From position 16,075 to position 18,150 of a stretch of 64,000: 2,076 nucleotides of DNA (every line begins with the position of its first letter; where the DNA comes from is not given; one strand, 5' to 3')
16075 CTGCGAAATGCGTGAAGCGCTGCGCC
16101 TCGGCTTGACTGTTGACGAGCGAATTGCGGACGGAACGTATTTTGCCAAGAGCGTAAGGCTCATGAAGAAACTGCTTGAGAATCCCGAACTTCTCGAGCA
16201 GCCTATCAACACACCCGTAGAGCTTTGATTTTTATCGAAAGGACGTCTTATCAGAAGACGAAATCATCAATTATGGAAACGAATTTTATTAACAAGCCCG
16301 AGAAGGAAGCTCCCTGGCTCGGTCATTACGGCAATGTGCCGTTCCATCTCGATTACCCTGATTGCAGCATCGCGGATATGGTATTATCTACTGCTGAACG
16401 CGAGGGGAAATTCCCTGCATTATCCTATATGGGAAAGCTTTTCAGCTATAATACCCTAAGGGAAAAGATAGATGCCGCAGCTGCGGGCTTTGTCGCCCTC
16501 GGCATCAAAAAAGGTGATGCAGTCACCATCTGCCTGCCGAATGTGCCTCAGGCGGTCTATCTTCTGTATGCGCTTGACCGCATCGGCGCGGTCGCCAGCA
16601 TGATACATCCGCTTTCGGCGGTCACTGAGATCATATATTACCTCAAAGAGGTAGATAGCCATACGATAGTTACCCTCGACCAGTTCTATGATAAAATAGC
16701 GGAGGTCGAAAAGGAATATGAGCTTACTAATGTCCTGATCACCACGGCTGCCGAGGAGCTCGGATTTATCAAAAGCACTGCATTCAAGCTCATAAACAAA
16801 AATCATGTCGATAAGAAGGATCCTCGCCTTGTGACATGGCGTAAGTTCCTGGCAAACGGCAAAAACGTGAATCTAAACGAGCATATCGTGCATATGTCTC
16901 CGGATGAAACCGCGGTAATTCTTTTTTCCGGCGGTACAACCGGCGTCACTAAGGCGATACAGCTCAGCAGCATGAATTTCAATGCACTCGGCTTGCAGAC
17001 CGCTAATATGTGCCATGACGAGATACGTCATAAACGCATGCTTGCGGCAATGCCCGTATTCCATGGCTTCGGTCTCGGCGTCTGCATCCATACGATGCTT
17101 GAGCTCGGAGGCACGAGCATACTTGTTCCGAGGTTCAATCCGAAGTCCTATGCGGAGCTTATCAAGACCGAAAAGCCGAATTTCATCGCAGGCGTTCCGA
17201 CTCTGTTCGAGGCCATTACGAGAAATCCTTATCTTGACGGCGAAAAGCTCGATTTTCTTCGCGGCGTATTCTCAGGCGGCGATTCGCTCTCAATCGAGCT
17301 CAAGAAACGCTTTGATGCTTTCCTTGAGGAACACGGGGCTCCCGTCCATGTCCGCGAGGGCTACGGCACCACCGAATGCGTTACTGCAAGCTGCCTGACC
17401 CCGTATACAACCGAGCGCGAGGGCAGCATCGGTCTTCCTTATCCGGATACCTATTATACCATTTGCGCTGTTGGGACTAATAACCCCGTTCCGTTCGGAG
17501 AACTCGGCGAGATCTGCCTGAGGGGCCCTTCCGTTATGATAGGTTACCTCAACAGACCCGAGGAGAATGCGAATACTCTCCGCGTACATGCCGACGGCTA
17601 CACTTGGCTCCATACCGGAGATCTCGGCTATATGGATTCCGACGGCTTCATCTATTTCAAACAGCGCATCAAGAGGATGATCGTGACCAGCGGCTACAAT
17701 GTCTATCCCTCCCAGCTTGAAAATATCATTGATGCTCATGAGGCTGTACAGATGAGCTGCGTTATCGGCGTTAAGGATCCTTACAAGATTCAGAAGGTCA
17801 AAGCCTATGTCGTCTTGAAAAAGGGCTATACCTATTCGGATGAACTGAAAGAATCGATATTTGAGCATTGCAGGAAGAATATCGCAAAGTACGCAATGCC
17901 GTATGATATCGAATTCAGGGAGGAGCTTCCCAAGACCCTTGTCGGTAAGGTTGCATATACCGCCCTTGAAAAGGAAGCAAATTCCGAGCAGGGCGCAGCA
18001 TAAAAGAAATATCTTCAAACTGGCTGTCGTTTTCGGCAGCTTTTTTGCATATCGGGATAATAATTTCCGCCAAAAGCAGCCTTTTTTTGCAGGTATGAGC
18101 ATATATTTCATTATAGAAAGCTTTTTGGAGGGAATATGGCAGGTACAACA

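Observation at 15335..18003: Stand-alone E2-type acyltransferase with DERIADG instead of DHRxxDG, paired with an acyl-adenylate ligase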

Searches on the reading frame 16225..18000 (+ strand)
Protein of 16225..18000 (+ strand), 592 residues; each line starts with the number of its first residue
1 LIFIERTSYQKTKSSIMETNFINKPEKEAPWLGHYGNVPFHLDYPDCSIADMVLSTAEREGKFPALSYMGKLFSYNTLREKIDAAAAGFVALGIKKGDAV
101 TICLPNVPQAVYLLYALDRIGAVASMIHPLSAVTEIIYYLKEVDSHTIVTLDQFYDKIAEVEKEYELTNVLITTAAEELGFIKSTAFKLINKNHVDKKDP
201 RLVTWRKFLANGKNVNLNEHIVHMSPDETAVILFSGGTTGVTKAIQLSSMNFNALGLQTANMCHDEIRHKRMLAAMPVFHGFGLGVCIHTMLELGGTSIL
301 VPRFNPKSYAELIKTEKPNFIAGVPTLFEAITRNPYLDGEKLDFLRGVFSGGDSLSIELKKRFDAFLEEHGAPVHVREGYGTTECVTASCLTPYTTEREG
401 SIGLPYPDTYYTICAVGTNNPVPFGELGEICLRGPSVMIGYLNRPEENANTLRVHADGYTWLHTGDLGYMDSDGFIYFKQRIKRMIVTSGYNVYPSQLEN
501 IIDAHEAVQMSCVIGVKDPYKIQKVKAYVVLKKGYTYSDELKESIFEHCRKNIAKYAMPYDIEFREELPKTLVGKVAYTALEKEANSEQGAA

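Call 3: search_protein_families(library=pfam, proteins=[window:16225-18000:+], max_evalue=0.1)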
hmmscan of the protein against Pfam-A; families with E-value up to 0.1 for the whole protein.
window:16225-18000:+ (592 aa): 3 families
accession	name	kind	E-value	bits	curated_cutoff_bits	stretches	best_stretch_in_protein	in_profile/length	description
PF00501.34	AMP-binding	-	4.2e-71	240.2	29.9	1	56-442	4-384/384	AMP-binding enzyme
PF13193.12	AMP-binding_C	-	5.6e-19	69.3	24.5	1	498-575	2-76/76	AMP-binding enzyme C-terminal domain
PF14535.12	AMP-binding_C_2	-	0.0063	17.2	25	1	490-554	1-65/96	AMP-binding enzyme C-terminal domain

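Call 4: search_protein_families(library=ncbifam, proteins=[window:16225-18000:+], max_evalue=0.1)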
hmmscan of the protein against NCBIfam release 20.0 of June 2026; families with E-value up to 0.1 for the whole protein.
window:16225-18000:+ (592 aa): 109 families (the best 25 are shown)
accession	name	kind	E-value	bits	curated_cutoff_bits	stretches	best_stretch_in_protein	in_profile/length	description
NF004114.0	PRK05605.1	equivalog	4.9e-106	355.3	766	1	25-583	11-567/575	long-chain-fatty-acid--CoA ligase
NF006181.0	PRK08314.1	subfamily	1.7e-100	336.9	705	1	37-589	14-558/563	long-chain-fatty-acid--CoA ligase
NF005220.0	PRK06710.1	equivalog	9.8e-97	324.3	1116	1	28-584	4-552/563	long-chain-fatty-acid--CoA ligase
NF004837.0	PRK06187.1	subfamily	1.1e-94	317.6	476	1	47-587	8-524/531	long-chain-fatty-acid--CoA ligase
NF005463.0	PRK07059.1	subfamily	1.3e-90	304.4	869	1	28-582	2-553/557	long-chain-fatty-acid--CoA ligase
NF006523.0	PRK08974.1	equivalog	1.6e-85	287.4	884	1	30-588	4-556/561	long-chain-fatty-acid--CoA ligase FadD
NF004229.0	PRK05677.1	subfamily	3.2e-80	270.2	879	1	48-589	25-559/563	long-chain-fatty-acid--CoA ligase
NF004822.0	PRK06178.1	equivalog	5e-78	263.1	782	1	46-587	36-569/571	acyl-CoA synthetase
NF006442.0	PRK08751.1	equivalog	1.2e-76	258.3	1023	1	28-581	4-554/560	long-chain fatty acid--CoA ligase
NF005714.0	PRK07529.1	subfamily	4.8e-74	249.8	632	1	72-586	63-577/640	acyl-CoA synthetase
NF009233.0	PRK12583.1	subfamily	5.4e-73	246.2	832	1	48-581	19-546/558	fatty acid CoA ligase family protein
NF005801.1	PRK07656.1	equivalog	1.1e-69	235.4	657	1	48-579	2-497/500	FadD3 family acyl-CoA ligase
NF009139.0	PRK12492.1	equivalog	2.7e-68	230.8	1018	1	51-581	28-558/562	long-chain-fatty-acid--CoA ligase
NF005702.0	PRK07514.1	subfamily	4.1e-68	230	558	1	68-584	25-499/506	malonyl-CoA synthase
NF005947.1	PRK08008.1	equivalog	3e-67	227.4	651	1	72-579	37-515/518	crotonobetaine/carnitine-CoA ligase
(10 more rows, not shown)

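Call 34: search_solved_structures(query=window:16273-18000:+, max_evalue=1e-30, show_alignments=1)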
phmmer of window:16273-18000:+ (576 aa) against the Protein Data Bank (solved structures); distinct sequences matched with E-value up to 1e-30: 59.
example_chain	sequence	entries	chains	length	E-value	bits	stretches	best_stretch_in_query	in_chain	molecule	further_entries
3g7s_A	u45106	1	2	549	7.2e-54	186.4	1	206-570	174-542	Long-chain-fatty-acid--CoA ligase (FadD-1)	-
8weu_A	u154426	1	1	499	5.9e-51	176.7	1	210-561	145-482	Fatty-acyl-CoA synthase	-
8wev_A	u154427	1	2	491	6.6e-51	176.6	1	210-561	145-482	Feruloyl-CoA Synthetase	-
3a9u_A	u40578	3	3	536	1.1e-49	172.5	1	206-565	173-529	4-coumarate--CoA ligase | 4-coumarate:CoA ligase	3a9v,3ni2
5u95_A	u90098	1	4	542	7.8e-49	169.7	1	205-562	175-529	4-coumarate--CoA ligase 2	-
5bsm_A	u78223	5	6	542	1.5e-48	168.8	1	205-562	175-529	4-coumarate--CoA ligase 2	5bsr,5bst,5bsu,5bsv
5bsw_A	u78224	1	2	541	1.7e-48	168.6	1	205-562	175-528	4-coumarate--CoA ligase 2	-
4gxq_A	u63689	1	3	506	9.9e-46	159.5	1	208-565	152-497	Malonyl CoA synthetase, Benzoate-CoA ligase Chimeric protein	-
4fuq_A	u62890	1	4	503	4.9e-43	150.6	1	208-566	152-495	Malonyl CoA synthetase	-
4gxr_A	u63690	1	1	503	5.8e-43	150.4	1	208-565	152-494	Malonyl CoA synthetase, Benzoate-CoA ligase Chimeric protein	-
4fut_A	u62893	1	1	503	3.1e-42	148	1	208-565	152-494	Malonyl CoA synthetase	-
5ie0_A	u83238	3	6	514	7.2e-42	146.8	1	209-561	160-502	Oxalate--CoA ligase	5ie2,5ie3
4m46_A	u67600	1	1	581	8.1e-41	143.3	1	212-561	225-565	Luciferase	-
6abh_A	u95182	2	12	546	9.6e-41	143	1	211-562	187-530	Red-bioluminescence eliciting luciferase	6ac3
3tsy_A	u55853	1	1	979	1.4e-40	142.5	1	206-565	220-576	Fusion Protein 4-coumarate--CoA ligase 1, Resveratrol synthase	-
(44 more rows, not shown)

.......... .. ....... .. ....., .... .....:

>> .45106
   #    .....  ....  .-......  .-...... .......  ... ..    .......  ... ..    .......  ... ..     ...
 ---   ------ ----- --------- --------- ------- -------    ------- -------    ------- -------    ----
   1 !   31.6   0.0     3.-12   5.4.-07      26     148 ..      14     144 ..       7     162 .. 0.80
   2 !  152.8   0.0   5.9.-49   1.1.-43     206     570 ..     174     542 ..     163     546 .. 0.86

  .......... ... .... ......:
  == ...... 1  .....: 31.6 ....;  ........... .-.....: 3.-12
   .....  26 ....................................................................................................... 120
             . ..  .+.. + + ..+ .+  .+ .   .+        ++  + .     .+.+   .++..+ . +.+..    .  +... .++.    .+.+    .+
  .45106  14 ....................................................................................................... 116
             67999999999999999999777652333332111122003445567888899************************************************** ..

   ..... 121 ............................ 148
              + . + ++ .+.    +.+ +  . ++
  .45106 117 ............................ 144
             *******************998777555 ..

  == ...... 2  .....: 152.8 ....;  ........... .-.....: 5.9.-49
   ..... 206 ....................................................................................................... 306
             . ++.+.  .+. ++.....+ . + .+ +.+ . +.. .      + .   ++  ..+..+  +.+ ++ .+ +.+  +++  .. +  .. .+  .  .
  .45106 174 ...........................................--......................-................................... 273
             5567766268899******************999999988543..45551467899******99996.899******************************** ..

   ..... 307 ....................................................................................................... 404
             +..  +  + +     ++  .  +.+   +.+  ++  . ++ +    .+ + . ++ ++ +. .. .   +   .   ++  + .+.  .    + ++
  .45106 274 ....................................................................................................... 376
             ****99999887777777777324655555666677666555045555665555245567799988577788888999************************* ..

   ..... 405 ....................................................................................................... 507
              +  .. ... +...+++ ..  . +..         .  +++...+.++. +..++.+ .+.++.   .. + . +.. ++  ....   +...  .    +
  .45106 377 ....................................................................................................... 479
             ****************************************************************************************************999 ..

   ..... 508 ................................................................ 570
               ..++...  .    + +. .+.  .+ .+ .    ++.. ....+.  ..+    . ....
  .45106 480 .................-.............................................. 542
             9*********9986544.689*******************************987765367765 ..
